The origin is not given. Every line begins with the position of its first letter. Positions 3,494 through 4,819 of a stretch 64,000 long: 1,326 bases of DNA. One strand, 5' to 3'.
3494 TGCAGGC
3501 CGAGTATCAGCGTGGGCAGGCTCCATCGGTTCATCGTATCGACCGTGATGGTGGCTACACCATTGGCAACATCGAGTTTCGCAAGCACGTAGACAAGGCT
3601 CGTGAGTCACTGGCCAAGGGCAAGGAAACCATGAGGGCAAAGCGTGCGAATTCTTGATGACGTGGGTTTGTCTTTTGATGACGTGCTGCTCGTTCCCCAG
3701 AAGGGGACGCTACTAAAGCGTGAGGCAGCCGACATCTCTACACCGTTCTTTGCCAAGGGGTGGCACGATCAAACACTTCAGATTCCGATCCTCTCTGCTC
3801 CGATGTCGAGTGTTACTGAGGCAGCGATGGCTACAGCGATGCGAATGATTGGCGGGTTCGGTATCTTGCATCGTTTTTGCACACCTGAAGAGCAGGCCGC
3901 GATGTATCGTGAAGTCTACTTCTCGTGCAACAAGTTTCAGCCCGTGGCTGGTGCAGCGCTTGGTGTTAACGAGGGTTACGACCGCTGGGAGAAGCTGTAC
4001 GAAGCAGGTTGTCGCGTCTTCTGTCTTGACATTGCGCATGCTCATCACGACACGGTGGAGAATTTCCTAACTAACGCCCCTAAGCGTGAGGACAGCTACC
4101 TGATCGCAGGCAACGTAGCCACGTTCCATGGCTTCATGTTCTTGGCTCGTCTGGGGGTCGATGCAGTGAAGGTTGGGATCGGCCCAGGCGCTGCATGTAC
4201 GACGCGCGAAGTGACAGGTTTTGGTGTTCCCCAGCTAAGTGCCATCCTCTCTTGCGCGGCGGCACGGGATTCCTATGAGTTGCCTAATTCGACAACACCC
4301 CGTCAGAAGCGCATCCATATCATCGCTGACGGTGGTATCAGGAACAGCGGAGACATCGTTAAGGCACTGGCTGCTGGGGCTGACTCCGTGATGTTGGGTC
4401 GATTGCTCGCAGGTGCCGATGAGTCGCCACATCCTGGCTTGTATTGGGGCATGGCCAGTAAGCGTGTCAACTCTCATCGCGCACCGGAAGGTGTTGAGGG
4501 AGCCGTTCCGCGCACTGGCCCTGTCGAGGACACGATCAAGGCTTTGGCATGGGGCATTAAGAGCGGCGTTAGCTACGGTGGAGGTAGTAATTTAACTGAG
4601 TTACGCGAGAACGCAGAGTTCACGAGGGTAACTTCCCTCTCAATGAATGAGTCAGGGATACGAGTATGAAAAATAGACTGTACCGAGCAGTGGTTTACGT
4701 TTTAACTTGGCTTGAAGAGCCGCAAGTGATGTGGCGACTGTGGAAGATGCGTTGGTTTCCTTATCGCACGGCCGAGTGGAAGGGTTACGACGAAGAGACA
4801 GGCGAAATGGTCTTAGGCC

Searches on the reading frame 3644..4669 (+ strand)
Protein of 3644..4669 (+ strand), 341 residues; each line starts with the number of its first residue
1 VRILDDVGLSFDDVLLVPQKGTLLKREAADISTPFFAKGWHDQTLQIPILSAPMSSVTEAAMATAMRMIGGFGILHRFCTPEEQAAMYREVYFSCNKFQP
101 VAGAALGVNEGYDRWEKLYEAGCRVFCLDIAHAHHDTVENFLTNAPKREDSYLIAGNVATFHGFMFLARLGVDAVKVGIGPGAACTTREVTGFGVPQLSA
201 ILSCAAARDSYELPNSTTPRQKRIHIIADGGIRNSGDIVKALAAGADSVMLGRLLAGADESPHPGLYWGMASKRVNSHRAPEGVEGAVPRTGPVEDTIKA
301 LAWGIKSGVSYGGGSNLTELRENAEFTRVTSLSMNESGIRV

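Call 10: search_protein_families(library=phrogs, proteins=[window:3644-4669:+], max_evalue=0.001)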
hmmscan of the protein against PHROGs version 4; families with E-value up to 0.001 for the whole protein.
window:3644-4669:+ (341 aa): 1 family
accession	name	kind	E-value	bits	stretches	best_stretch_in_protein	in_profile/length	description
phrog_9582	-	other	1e-82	279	1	3-337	4-343/353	dehydrogenase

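Call 78: search_protein_families(library=pfam, proteins=[window:3644-4669:+], max_evalue=0.001)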
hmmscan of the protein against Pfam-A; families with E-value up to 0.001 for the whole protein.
window:3644-4669:+ (341 aa): 4 families
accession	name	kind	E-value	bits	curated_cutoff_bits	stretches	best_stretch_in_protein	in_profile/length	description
PF00478.31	IMPDH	-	2e-88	297.1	25.6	1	8-338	1-343/345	IMP dehydrogenase / GMP reductase domain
PF01070.24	FMN_dh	-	7.1e-11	42.2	24.9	1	219-255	269-305/350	FMN-dependent dehydrogenase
PF03060.21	NMO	-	8.9e-07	29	28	0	219-262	193-232/331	Nitronate monooxygenase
PF01645.23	Glu_synthase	-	1.8e-05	24.5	20.4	1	190-253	249-305/369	Conserved region in glutamate synthase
